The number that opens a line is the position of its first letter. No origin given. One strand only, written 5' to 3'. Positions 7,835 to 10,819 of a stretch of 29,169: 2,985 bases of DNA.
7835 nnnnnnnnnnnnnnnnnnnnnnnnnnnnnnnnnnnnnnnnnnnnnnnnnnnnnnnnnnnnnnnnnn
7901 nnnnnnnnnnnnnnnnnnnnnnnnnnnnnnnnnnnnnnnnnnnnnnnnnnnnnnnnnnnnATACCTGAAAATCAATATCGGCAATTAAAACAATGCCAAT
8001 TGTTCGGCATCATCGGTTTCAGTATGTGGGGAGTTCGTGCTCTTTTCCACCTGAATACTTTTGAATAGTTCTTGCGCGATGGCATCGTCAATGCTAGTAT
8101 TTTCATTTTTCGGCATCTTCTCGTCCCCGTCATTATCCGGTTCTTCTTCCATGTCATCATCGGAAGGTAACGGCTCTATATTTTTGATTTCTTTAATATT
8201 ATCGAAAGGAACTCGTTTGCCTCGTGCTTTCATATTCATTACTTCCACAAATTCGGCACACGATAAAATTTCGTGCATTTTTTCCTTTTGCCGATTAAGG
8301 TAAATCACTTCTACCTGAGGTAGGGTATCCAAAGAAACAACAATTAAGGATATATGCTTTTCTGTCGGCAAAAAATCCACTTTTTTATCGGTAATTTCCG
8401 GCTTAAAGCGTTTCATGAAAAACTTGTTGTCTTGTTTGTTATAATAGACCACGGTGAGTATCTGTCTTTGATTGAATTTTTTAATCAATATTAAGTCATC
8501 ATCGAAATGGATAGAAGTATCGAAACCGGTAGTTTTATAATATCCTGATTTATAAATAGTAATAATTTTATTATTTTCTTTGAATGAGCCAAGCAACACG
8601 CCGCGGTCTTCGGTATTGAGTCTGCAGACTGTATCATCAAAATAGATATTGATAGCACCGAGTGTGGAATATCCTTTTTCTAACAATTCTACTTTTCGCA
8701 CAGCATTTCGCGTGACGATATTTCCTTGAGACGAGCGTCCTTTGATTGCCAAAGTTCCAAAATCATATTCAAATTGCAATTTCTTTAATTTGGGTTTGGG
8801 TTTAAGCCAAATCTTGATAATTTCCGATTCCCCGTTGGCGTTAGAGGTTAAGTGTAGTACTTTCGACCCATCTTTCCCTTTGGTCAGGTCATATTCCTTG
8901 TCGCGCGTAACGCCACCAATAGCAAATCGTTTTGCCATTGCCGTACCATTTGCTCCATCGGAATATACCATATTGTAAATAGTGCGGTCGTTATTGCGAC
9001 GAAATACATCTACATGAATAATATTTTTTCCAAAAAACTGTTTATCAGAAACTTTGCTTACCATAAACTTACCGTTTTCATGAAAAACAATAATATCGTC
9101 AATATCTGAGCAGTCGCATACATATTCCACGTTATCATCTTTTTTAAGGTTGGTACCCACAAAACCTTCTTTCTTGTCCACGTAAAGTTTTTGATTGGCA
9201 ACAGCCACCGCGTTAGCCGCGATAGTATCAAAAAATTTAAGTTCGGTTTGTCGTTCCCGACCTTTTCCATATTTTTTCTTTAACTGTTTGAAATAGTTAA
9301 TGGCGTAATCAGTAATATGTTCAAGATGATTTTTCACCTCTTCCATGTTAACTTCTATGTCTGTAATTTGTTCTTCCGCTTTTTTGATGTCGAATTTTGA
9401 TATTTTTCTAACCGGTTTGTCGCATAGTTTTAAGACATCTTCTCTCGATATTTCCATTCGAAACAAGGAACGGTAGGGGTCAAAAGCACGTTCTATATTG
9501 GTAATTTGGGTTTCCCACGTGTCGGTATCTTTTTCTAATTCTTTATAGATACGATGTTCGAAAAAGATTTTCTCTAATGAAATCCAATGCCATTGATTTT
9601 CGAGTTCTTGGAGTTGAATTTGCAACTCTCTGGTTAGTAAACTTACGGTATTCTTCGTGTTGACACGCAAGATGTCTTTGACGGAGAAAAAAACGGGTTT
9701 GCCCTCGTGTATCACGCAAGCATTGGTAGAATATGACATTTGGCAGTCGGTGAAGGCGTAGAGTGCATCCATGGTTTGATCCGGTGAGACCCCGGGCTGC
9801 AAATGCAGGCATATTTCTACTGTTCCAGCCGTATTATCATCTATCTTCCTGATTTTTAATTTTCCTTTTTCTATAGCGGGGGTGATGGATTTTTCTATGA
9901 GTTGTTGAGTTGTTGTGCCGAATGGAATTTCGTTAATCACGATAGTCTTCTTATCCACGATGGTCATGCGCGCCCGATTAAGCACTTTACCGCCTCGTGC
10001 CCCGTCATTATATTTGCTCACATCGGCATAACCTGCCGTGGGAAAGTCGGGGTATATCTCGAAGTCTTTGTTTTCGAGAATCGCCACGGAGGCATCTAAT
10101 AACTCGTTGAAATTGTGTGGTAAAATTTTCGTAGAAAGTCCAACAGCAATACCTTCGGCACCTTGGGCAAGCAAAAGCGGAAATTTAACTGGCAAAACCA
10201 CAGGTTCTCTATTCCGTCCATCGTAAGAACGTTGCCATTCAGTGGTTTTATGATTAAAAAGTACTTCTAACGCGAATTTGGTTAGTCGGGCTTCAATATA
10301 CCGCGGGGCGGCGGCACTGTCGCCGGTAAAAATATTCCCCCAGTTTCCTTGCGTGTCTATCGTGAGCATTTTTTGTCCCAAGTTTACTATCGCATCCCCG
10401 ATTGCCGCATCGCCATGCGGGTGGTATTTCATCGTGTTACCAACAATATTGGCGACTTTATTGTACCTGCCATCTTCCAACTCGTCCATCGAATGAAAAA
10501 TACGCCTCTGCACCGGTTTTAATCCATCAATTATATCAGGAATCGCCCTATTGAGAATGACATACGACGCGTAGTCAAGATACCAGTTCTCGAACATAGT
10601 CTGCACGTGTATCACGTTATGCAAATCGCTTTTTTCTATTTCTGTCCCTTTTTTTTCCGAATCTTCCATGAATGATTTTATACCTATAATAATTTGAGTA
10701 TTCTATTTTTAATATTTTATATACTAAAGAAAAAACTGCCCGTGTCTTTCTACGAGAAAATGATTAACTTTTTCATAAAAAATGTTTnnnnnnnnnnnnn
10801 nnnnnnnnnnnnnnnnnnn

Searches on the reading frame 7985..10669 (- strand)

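Call 4: search_protein_families(library=pfam, proteins=[window:7985-10669:-], max_evalue=0.01)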
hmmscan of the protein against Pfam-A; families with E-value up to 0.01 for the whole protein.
window:7985-10669:- (894 aa): 1 family
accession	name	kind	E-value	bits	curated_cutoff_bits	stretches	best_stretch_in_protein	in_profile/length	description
PF00521.26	DNA_topoisoIV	-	6.9e-109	365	31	1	41-457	1-428/432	DNA gyrase/topoisomerase IV, subunit A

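Call 5: search_protein_families(library=ncbifam, proteins=[window:7985-10669:-], max_evalue=0.01)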
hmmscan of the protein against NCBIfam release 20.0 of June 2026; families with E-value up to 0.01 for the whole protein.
window:7985-10669:- (894 aa): 10 families
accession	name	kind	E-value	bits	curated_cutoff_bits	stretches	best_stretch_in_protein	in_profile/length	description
NF009397.0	PRK12758.1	equivalog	0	1262.2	780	1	2-859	3-859/870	DNA gyrase/topoisomerase IV subunit A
NF007209.0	PRK09631.1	equivalog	2.1e-221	736.9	644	2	21-662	3-633/635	DNA topoisomerase IV subunit A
NF007208.0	PRK09630.1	equivalog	4.9e-120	401.7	598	1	22-485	4-470/479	DNA topoisomerase IV subunit A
NF004044.1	PRK05561.1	subfamily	1.4e-94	318.2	654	1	22-610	2-624/738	DNA topoisomerase (ATP-hydrolyzing)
NF004043.1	PRK05560.1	equivalog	1.3e-86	291.3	902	1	20-541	5-564/798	DNA gyrase subunit A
TIGR01063.1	gyrA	equivalog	2.8e-80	270.3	877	1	21-541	5-564/800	DNA topoisomerase (ATP-hydrolyzing) subunit A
TIGR01062.1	parC_Gneg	equivalog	1.4e-64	218.4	628.9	1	20-469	4-470/735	DNA topoisomerase IV subunit A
TIGR01061.1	parC_Gpos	equivalog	3.8e-62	210.8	813.25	1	23-521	7-526/737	DNA topoisomerase IV subunit A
NF010586.0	PRK13979.1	equivalog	5.9e-56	189.9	1475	1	18-362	12-390/957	DNA topoisomerase IV subunit A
NF038098.1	GyrA_w_intein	exception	1.6e-51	175.3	1850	2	126-539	539-988/1232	intein-containing DNA gyrase subunit A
